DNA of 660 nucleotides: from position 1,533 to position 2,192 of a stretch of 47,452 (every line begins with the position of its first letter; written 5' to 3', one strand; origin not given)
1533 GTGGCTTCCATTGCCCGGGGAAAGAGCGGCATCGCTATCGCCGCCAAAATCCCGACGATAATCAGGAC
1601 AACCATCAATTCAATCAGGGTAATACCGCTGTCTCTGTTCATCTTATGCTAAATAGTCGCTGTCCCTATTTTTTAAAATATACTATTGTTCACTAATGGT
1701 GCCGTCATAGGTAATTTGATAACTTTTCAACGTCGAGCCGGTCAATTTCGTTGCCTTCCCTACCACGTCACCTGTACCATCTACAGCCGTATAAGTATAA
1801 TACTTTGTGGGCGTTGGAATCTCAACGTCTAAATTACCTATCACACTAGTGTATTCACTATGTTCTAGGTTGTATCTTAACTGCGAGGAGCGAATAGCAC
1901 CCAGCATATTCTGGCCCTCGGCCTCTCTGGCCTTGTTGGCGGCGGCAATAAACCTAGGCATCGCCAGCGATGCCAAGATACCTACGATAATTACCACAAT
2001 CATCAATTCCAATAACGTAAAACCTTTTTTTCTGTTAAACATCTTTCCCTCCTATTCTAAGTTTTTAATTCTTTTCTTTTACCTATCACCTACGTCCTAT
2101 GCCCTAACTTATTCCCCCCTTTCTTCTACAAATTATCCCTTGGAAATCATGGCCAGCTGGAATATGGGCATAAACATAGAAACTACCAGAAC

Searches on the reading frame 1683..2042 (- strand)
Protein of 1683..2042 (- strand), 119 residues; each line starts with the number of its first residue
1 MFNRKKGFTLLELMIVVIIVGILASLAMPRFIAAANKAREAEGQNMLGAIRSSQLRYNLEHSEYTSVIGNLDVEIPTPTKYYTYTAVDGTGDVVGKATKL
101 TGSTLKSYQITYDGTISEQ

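Call 56: search_protein_families(library=pfam, proteins=[window:1683-2042:-], max_evalue=0.001)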
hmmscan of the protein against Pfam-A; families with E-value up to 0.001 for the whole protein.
window:1683-2042:- (119 aa): 3 families
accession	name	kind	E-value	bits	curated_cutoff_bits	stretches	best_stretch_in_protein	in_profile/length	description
PF16734.10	Pilin_GH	-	1.5e-09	38.7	28.9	1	40-108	1-70/114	Type IV pilin-like G and H, putative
PF07963.17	N_methyl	-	6.6e-09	35.4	21.2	1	3-27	2-26/27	Prokaryotic N-terminal methylation motif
PF16732.10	ComP_DUS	-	0.00031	22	27.3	1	29-91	1-65/87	Type IV minor pilin ComP, DNA uptake sequence receptor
